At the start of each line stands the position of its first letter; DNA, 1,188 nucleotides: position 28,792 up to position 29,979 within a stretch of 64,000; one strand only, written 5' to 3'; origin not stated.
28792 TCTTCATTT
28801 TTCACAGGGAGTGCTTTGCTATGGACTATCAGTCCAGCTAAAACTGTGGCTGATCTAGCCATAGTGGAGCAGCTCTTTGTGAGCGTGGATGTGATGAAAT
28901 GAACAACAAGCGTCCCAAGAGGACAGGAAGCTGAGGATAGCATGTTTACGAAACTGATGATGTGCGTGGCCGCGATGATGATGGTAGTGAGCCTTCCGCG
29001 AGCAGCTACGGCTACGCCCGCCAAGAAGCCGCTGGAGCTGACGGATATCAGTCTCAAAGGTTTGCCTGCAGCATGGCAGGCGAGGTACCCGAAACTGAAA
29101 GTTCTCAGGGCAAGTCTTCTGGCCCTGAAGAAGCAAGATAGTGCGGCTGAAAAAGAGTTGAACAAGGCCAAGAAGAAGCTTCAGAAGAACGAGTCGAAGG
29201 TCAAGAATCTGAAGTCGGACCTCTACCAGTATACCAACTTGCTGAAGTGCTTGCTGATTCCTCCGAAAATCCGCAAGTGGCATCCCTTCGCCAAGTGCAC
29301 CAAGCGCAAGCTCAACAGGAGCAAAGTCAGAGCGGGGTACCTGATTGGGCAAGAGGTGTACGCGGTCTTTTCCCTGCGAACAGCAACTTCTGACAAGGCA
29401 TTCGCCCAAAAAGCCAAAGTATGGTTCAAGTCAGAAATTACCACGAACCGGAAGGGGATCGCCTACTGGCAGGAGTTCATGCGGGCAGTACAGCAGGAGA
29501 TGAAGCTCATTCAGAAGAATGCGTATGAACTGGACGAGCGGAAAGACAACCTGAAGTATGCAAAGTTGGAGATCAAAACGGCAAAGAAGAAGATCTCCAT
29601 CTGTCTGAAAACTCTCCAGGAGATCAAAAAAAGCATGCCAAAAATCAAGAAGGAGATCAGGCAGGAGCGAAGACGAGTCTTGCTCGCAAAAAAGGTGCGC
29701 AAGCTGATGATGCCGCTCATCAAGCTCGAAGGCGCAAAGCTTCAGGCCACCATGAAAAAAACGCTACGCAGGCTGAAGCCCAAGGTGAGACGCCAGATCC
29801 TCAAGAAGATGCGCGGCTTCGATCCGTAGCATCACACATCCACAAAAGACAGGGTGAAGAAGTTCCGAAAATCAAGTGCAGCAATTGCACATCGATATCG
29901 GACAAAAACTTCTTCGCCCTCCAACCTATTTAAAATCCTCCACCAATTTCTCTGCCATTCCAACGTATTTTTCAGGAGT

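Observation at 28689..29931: About 1.1-kb GC-rich, foreign-codon island encoding a secreted lysine-rich coiled-coil protein between ileS and purB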

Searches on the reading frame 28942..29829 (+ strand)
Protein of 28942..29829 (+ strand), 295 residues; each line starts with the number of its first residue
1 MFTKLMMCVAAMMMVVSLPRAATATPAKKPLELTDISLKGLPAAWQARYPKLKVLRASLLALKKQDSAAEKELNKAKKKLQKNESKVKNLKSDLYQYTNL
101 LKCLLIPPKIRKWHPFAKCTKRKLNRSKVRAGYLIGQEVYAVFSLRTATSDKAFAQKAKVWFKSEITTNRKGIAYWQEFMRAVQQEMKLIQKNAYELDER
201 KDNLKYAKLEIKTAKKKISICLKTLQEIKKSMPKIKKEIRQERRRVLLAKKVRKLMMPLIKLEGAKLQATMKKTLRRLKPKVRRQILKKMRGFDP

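Call 5: search_protein_families(library=pfam, proteins=[window:28942-29829:+], max_evalue=10)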
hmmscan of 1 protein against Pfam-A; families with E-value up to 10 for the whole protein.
window:28942-29829:+ (295 aa): 9 families
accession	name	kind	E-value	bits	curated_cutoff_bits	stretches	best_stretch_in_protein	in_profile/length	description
PF14424.12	Toxin-deaminase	-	0.015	15.9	29.6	1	155-239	60-142/146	The BURPS668_1122 family of deaminases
PF09762.14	CCDC93_CC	-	0.049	13.1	30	2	170-282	125-238/429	CCDC93 coiled-coil domain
PF07926.17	TPR_MLP1_2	-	0.31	11.5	36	2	51-96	58-103/129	TPR/MLP1/MLP2-like protein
PF04048.20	Sec8_N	-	0.38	11.1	26.8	2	66-104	88-126/142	Exocyst complex component Sec8 N-terminal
PF20302.4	HisK-N-like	-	0.45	11.2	27.8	1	63-105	59-101/132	HisK-N-like globin domain of the ASK signalosome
PF10186.14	ATG14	-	1.1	8.8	33.2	2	46-102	51-107/347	Vacuolar sorting 38 and autophagy-related subunit 14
PF17675.6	APG6_N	-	2.2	9.2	45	1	53-94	49-90/132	Apg6 coiled-coil region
PF04791.21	LMBR1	-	3.1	7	31.9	1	51-252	199-334/510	LMBR1-like membrane protein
PF01519.22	DUF16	-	9.6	7.2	40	0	182-236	42-96/104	Protein of unknown function DUF16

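Call 6: find_homologous_proteins(query=window:28942-29826:+, max_evalue=0.01)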
Query window:28942-29826:+ (295 aa): 2 proteins with E <= 0.01 among 1525 candidates.
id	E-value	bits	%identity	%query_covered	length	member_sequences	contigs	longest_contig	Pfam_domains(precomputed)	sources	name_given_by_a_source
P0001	2.9e-179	612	100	100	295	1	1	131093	-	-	-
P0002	1.2e-60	223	47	99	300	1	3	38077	-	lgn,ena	-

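Call 7: find_encoding_contigs(protein=P0002, flank=10000, max_places=10)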
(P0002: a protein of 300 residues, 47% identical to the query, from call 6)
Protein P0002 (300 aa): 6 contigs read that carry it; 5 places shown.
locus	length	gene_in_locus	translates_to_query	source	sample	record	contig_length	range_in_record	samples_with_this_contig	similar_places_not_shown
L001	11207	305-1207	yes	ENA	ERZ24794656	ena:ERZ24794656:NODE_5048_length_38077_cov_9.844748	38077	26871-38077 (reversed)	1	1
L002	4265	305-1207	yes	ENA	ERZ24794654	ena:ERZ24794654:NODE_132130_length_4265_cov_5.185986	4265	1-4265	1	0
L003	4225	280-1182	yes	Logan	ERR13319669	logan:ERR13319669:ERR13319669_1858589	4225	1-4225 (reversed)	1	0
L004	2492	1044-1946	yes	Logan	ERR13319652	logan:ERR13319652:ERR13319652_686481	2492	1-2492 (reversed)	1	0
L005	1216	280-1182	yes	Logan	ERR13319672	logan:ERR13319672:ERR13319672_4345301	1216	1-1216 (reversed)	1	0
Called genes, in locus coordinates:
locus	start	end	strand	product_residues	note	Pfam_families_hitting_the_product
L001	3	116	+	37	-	?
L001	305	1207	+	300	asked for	-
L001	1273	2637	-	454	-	PF00206:Lyase_1, PF08328:ASL_C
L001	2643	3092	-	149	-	PF00731:AIRC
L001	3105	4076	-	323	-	PF01259:SAICAR_synt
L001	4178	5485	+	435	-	PF00709:Adenylsucc_synt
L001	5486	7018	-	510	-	PF01832:Glucosaminidase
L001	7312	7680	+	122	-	-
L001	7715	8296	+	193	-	-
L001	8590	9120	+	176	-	-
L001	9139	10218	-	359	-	-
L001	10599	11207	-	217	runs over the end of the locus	PF00395:SLH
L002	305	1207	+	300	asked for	-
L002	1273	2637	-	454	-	PF00206:Lyase_1, PF08328:ASL_C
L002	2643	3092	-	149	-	PF00731:AIRC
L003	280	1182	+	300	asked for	-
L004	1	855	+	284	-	?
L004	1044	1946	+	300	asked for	-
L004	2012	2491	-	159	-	?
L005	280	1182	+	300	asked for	-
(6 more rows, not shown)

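Call 8: find_encoding_contigs(protein=P0001, flank=10000, max_places=10)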
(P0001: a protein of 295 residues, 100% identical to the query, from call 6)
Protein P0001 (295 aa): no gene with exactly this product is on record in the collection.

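Call 19: find_related_loci(query=A3, collection=genome_contigs, flank=6000)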
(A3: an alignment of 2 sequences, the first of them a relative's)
Query A3 (295 aa) in genome_contigs; peptide patterns used: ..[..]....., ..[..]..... (x = any residue, [..] = any of these).
116 stretches matched a pattern, but none encodes a relative of the query by tblastn (E <= 1e-3).

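Call 24: search_protein_representatives(alignment_id=A3)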
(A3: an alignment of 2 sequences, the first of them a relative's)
Query: 2 sequences, 301 profile positions. Proteins with E-value up to 0.001 (for the whole library): 2; up to 1e-10: 2; up to 1e-30: 2. The best 2 are listed.
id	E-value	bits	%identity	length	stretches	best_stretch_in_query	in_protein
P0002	3.3e-167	571.5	-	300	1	1-301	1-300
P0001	1.1e-161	553.4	-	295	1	1-301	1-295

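Call 38: predict_structure(alignment_id=A3)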
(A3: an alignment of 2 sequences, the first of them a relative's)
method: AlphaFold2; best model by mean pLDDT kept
length: 295 residues; sequences in the alignment: 2
mean_pLDDT: 59.4   pTM: 0.45
mean pLDDT of the five models: 59.4, 54.6, 48.1, 44.6, 44.5
residues with pLDDT >= 90: 20; 70-90: 104; 50-70: 35; < 50: 136
segments of 3 or more residues with pLDDT < 50: 1-37, 106-199, 292-295
pLDDT, mean of each block of 10 residues (from residue 1): 34 31 33 43 70 82 87 91 85 66 50 38 40 38 36 39 36 40 41 46 59 76 84 91 89 85 78 75 70 41
secondary structure, 60 per line:
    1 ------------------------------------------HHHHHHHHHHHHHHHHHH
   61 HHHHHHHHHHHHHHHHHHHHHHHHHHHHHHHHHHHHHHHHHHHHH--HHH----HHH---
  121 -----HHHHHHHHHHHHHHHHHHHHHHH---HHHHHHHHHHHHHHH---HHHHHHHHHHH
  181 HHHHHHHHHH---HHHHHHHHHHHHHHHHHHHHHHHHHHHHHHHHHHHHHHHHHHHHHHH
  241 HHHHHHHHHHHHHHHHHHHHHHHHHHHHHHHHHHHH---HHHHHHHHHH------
elements in order: H43-105 H126-148 H152-166 H170-190 H194-276 H280-289

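Call 40: search_protein_families(library=phrogs, proteins=[P0001, P0002], max_evalue=1)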
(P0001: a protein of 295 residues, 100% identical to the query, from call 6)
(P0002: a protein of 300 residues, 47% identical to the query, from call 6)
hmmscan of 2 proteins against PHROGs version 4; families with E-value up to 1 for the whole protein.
P0001 (295 aa): 9 families
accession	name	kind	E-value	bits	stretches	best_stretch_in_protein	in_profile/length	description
phrog_4704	-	tail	0.0037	17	1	38-242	47-168/625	tail length tape measure protein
phrog_1533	-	tail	0.0068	14.9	1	51-255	59-208/1688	tail length tape measure protein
phrog_6631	-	unknown function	0.011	16.3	0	56-96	66-106/251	-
phrog_6211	-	tail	0.086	11.7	1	57-241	303-401/1168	minor tail protein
phrog_25820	-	lysis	0.11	12.9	0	141-242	12-109/265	endolysin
phrog_26164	-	unknown function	0.24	12.4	0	187-257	19-87/137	-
phrog_167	-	tail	0.37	9.3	1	60-238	162-298/1555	tail length tape measure protein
phrog_1535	-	tail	0.52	9.3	1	49-270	57-258/1152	tail length tape measure protein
phrog_372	-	tail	0.69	9.5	1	152-264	633-740/743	tail protein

P0002 (300 aa): 3 families
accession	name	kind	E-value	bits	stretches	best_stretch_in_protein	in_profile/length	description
phrog_22419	-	unknown function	0.14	13.9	1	226-284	7-70/114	-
phrog_2281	-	other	0.29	11.6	1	156-211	108-160/168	peroxyredoxin antioxidant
phrog_1538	-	tail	0.95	9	0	191-259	287-355/811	tail length tape measure protein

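Call 41: search_protein_families(library=ncbifam, proteins=[P0001, P0002], max_evalue=1)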
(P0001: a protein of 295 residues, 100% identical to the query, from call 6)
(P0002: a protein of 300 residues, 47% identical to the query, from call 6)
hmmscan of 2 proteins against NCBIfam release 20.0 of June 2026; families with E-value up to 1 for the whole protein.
P0001 (295 aa): 10 families
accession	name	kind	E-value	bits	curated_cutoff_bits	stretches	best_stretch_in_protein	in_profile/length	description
NF047516.1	LA_3659_fam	equivalog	0.00038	20.1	36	2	165-278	76-187/221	LA_3659 family protein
NF047514.1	SpiroCoCo_N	equivalog_domain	0.00038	20.1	75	2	165-278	76-187/221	SpiroCoCo family coiled-coil protein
NF047368.1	collar_FlbB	equivalog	0.004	17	110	2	184-247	63-126/193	periplasmic-type flagellar collar protein FlbB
NF045487.1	ASRP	equivalog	0.017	13.7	300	2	63-94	183-213/593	archaea-specific SMC-related protein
NF003034.1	PRK03918.1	equivalog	0.023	12.7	700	2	163-278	199-312/878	DNA double-strand break repair ATPase Rad50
TIGR04211.1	SH3_and_anchor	equivalog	0.028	14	65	1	44-93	112-161/198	TIGR04211 family SH3 domain-containing protein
TIGR04320.1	Surf_Exclu_PgrA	domain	0.26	10.5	70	1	35-99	283-350/360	SEC10/PgrA surface exclusion domain-containing protein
TIGR01149.1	mtrG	equivalog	0.31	11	50.65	1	69-96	10-37/70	tetrahydromethanopterin S-methyltransferase subunit MtrG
NF003422.0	PRK04863.1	equivalog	0.4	8.1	699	1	156-290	1019-1154/1486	chromosome partition protein MukB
TIGR02169.1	SMC_prok_A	equivalog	0.89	7.1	729.4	0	50-247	738-928/1165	chromosome segregation protein SMC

P0002 (300 aa): 2 families
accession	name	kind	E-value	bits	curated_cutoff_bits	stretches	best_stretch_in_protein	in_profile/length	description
TIGR00952.1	S15_bact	equivalog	0.029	14.7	63.65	1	207-261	10-64/86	30S ribosomal protein S15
NF041948.1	Phrelay_LuxU_Vib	equivalog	0.87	10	140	1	187-245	37-94/110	quorum-sensing phosphorelay protein LuxU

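Call 42: search_solved_structures(query=A3, max_evalue=1)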
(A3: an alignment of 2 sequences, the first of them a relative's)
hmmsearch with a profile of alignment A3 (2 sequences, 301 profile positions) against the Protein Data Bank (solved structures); distinct sequences matched with E-value up to 1: 7.
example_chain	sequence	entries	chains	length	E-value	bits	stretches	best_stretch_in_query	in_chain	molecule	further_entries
9i5v_f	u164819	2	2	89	0.088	15.1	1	211-278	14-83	Small ribosomal subunit protein uS15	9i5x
6htl_A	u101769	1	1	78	0.13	14.6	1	208-249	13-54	Phosphoprotein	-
3j9w_AO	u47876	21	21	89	0.18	14.1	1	205-274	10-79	30S ribosomal protein uS15 | 30S ribosomal protein S15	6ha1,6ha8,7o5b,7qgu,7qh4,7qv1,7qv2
5njt_O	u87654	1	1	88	0.2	14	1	205-274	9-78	30S ribosomal protein S15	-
6htq_o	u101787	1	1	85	0.21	13.9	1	206-269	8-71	30S ribosomal protein S15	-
1a32_A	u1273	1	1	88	0.25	13.7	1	206-279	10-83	RIBOSOMAL PROTEIN S15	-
1qd7_H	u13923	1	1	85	0.3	13.4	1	207-278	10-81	S15 RIBOSOMAL PROTEIN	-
